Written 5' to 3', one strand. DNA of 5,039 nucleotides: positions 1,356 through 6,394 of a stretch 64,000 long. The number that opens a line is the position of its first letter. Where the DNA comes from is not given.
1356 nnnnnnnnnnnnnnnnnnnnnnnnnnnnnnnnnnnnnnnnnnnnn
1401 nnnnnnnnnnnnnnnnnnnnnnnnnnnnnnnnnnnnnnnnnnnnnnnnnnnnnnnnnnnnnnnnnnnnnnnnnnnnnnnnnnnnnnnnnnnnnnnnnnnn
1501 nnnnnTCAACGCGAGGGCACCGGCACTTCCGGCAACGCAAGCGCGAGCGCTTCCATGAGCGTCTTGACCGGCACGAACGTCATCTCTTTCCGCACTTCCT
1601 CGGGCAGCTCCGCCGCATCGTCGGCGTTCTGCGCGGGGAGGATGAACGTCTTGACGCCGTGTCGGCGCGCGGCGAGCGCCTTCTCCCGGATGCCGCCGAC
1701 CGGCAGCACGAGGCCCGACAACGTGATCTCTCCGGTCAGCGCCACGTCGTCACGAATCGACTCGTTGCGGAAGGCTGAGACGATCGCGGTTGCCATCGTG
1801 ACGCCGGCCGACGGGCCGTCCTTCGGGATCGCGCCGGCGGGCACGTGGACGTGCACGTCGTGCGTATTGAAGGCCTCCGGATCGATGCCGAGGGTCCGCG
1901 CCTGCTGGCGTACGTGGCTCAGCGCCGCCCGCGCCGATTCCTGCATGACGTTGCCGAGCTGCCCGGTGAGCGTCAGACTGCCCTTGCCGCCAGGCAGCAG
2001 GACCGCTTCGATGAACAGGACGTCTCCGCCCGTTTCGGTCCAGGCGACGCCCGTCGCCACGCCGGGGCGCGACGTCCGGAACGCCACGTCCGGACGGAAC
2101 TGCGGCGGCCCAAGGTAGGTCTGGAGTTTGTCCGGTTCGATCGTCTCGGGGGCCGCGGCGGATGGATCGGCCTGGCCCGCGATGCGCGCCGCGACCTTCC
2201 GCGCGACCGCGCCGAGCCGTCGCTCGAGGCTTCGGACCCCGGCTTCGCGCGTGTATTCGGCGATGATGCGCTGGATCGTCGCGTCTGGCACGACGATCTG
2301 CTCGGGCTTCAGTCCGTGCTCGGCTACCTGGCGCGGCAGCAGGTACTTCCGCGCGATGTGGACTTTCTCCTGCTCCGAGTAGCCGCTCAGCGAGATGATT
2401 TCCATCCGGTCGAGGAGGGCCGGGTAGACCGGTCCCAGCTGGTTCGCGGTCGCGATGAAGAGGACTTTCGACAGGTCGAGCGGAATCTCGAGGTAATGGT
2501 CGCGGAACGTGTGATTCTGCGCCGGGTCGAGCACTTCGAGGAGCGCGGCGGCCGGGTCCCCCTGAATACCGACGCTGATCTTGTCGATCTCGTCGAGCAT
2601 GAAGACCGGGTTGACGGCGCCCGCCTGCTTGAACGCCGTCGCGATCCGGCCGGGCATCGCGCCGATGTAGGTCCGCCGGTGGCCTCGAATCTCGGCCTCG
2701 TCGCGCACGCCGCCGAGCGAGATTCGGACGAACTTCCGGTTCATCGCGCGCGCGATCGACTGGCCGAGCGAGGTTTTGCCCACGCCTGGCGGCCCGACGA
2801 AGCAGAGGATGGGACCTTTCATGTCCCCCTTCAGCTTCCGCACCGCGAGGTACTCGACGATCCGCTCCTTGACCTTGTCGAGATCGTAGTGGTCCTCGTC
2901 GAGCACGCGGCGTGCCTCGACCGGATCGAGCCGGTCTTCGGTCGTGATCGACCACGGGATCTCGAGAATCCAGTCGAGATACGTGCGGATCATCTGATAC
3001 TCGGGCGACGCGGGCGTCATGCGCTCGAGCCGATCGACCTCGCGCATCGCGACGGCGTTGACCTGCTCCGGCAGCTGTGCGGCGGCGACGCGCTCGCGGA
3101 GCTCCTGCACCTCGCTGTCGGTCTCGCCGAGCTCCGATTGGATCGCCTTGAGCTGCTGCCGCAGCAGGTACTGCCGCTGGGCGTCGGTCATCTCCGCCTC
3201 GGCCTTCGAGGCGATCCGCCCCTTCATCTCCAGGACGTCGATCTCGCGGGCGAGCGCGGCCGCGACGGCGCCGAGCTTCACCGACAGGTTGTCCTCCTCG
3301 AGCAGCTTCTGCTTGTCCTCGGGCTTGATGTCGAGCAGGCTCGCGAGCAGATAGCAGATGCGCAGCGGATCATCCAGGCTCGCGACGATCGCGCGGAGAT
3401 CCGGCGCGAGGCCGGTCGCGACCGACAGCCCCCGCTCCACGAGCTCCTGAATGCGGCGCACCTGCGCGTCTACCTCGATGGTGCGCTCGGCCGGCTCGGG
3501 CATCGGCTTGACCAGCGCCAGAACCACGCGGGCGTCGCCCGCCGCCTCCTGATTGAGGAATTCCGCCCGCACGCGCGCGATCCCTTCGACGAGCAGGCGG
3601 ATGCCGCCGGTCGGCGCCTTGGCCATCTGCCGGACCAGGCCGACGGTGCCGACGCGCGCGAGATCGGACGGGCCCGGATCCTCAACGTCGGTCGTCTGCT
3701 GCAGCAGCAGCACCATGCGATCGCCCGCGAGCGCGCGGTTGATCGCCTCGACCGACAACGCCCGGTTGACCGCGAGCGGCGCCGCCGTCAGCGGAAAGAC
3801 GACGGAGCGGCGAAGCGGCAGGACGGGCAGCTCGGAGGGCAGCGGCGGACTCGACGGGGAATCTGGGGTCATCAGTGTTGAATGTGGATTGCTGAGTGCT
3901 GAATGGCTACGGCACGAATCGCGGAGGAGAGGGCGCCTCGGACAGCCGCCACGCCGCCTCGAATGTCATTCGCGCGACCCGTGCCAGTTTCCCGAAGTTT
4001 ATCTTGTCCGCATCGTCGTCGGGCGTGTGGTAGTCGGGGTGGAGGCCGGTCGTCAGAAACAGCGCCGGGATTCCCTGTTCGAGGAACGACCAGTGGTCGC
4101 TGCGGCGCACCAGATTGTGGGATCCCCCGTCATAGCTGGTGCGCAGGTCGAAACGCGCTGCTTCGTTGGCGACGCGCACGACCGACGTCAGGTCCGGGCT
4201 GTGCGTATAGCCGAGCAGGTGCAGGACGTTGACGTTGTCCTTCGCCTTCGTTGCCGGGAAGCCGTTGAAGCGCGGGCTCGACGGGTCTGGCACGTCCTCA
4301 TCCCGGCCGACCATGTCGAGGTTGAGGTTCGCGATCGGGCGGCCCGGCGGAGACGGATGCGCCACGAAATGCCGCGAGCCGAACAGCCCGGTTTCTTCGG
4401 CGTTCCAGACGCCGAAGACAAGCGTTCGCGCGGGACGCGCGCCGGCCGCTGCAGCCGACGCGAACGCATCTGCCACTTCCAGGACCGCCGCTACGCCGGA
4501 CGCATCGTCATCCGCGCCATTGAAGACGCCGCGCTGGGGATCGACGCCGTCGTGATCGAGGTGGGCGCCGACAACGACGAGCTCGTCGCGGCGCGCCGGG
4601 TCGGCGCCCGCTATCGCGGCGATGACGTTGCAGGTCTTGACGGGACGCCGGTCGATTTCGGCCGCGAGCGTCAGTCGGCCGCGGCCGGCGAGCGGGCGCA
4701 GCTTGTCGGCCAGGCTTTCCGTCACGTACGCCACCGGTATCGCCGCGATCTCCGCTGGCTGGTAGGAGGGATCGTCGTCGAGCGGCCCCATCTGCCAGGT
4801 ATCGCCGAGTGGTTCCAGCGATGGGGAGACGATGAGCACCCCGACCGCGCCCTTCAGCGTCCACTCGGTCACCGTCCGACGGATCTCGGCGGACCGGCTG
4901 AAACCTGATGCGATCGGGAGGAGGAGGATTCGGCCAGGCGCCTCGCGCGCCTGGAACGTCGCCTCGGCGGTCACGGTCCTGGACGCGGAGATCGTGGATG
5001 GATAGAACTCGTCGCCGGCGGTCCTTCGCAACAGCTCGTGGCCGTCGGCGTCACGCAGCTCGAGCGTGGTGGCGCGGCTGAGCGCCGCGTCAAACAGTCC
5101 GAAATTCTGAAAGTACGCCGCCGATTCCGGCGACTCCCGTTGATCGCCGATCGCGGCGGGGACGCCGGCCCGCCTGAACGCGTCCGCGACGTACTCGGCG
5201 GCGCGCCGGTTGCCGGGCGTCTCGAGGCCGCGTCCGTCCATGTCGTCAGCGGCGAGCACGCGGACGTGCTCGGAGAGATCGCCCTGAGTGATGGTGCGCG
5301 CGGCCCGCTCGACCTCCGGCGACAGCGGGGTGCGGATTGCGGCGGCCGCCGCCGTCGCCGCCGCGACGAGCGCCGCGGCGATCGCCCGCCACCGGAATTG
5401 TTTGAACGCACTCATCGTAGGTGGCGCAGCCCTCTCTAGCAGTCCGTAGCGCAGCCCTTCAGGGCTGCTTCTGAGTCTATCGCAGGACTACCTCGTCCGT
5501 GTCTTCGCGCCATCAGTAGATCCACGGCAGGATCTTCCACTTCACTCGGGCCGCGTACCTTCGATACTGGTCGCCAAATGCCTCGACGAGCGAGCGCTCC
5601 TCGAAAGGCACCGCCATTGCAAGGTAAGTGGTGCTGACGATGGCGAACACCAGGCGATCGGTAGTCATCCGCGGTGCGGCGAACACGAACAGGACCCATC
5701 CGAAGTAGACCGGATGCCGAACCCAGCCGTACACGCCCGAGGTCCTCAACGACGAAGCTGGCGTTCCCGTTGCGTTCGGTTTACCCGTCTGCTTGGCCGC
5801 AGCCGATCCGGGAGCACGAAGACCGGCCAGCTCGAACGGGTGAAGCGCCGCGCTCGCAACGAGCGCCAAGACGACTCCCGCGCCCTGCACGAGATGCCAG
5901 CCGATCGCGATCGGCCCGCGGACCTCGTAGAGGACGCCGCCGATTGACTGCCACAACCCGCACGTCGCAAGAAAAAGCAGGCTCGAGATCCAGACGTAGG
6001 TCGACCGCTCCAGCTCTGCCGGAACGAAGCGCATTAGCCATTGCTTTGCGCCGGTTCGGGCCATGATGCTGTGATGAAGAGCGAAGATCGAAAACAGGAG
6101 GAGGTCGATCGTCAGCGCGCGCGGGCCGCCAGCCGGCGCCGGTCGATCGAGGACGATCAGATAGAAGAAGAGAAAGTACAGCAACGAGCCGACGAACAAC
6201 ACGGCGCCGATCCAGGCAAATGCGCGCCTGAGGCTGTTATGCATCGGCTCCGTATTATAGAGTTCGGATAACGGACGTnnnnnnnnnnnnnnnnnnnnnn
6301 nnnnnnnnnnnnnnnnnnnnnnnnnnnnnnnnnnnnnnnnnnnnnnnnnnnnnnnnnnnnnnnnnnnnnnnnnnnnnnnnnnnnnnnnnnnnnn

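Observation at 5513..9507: KAS-type ketosynthase + geranylgeranyl-reductase-like flavoprotein + two ICMT-type membrane methyltransferases: a phenolic-lipid-like tailoring set without a type III PKS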

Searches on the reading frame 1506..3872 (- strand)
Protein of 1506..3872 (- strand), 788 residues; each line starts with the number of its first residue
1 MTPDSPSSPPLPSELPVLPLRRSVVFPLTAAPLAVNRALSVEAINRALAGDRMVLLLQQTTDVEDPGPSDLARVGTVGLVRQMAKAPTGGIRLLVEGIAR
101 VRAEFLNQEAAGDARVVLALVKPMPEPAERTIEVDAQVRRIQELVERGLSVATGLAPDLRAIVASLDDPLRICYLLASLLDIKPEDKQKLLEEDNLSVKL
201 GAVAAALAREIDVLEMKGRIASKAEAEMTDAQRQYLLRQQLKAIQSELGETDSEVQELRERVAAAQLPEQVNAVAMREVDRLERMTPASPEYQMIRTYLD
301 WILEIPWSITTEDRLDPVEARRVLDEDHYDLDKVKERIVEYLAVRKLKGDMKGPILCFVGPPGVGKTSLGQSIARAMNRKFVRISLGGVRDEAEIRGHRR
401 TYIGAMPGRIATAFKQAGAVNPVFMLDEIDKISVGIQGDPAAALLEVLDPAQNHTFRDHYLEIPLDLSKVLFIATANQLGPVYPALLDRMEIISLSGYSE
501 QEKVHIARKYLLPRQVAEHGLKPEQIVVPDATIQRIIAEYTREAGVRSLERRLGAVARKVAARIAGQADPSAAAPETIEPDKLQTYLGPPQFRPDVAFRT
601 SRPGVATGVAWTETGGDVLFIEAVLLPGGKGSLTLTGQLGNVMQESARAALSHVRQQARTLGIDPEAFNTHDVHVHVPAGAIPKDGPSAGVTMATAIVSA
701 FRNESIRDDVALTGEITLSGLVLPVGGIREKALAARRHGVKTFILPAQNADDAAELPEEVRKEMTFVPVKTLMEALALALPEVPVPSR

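Call 4: search_protein_families(library=pfam, proteins=[window:1506-3872:-], max_evalue=0.01)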
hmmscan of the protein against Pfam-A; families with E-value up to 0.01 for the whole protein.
window:1506-3872:- (788 aa): 11 families
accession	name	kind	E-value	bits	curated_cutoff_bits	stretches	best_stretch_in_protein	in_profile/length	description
PF05362.19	Lon_C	-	7.9e-82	274.2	21.1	1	578-780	2-203/205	Lon protease (S16) C-terminal proteolytic domain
PF02190.22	LON_substr_bdg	-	6.8e-35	121.2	28.7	1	14-204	1-195/200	ATP-dependent protease La (LON) substrate-binding domain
PF00004.35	AAA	-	6.8e-25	88.5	21.2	1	356-494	1-127/131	ATPase family associated with various cellular activities (AAA)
PF22667.2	Lon_lid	-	4.3e-20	71.6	27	1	518-567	2-51/57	Lon protease AAA+ ATPase lid domain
PF13541.12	ChlI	-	4.5e-10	39.9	27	1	629-749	8-121/121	Subunit ChlI of Mg-chelatase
PF07728.20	AAA_5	-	1.8e-09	38.2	22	1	356-490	2-139/139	AAA domain (dynein-related subfamily)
PF07724.20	AAA_2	-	5.9e-06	26.9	27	1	357-477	7-124/166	AAA domain (Cdc48 subfamily)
PF08298.17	AAA_PrkA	-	4.9e-05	23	25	1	326-380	58-112/358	PrkA AAA domain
PF05496.18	RuvB_N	-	0.0018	18.5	27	1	330-383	11-63/159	Holliday junction DNA helicase RuvB P-loop domain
PF13401.12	AAA_22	-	0.0027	18.5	27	0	354-433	6-97/130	AAA domain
PF07726.17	AAA_3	-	0.003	17.9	27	1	360-477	6-111/131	ATPase family associated with various cellular activities (AAA)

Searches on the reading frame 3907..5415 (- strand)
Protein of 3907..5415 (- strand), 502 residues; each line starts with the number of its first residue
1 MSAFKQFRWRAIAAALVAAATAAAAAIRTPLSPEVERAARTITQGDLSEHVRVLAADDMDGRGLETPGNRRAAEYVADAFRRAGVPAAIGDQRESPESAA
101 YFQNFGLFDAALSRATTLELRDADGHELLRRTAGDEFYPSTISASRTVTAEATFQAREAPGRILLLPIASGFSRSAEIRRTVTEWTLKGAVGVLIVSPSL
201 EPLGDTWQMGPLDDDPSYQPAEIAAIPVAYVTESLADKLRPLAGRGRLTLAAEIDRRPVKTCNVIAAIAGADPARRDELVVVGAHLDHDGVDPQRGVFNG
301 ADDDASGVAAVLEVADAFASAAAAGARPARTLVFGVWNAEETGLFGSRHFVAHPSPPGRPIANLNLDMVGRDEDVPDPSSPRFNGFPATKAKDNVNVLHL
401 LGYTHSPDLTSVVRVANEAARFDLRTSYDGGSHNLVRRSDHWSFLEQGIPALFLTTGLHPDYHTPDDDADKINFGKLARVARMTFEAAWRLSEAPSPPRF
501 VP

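Call 4: search_protein_families(library=pfam, proteins=[window:3907-5415:-], max_evalue=0.01)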
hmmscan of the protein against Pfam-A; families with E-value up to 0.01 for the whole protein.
window:3907-5415:- (502 aa): 3 families
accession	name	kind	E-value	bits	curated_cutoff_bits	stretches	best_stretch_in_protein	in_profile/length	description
PF04389.22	Peptidase_M28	-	1.5e-40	139.4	21.3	1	263-486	1-191/193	Peptidase family M28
PF01546.33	Peptidase_M20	-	2.8e-05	24.6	24.6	1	300-358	32-82/206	Peptidase family M20/M25/M40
PF05450.20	Nicastrin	-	0.00011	22.3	25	1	279-368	2-91/218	Nicastrin large lobe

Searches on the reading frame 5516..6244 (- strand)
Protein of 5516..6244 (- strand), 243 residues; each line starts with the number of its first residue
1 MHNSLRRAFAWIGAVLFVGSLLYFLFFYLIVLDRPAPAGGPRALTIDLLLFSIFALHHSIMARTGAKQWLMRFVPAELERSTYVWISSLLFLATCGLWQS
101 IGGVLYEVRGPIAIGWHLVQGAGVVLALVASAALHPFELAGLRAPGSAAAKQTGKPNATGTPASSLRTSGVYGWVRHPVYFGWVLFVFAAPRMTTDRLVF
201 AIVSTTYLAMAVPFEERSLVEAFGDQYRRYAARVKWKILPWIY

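Call 4: search_protein_families(library=pfam, proteins=[window:5516-6244:-], max_evalue=0.01)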
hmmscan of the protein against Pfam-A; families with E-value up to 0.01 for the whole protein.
seq(243 aa): 4 families
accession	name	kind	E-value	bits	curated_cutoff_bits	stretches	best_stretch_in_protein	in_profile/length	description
PF04140.19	ICMT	-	4.2e-07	30.7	24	1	162-211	31-80/95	Isoprenylcysteine carboxyl methyltransferase (ICMT) family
PF06966.17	DUF1295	-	1.9e-05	24.7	20.4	1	164-234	153-235/235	Protein of unknown function (DUF1295)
PF04191.18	PEMT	-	5.8e-05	23.9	25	1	163-225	39-104/105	Phospholipid methyltransferase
PF13301.11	DUF4079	-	0.00099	19.8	31.4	1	54-137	18-104/141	Protein of unknown function (DUF4079)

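Call 5: search_protein_families(library=ncbifam, proteins=[window:5516-6244:-], max_evalue=0.001)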
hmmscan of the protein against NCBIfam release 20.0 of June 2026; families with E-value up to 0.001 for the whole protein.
seq(243 aa): 3 families
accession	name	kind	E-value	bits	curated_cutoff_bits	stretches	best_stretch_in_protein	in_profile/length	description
NF045656.1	MeththiolMtaseMddA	equivalog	2e-47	161.5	270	1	32-235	37-234/238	methanethiol S-methyltransferase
NF040696.1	isopcys_mtase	equivalog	2e-09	37.6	160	1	166-241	112-189/190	protein-S-isoprenylcysteine O-methyltransferase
TIGR04571.1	LmtA_Leptospira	exception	2.2e-05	24.3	325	1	150-234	72-159/252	lipid A Kdo2 1-phosphate O-methyltransferase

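Call 75: search_solved_structures(query=window:5516-6244:-, max_evalue=1)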
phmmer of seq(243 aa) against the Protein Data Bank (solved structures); distinct sequences matched with E-value up to 1: 4.
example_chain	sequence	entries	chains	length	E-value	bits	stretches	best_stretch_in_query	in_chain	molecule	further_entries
8xku_G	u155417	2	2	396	1.4e-07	34.6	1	168-243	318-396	AtTam46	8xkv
4a2n_B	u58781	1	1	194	5.2e-05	26.2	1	166-233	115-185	ISOPRENYLCYSTEINE CARBOXYL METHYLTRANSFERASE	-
5vg9_A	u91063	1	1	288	6.5e-05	25.8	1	166-234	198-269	Protein-S-isoprenylcysteine O-methyltransferase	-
5v7p_A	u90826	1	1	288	6.7e-05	25.8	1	166-234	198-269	Protein-S-isoprenylcysteine O-methyltransferase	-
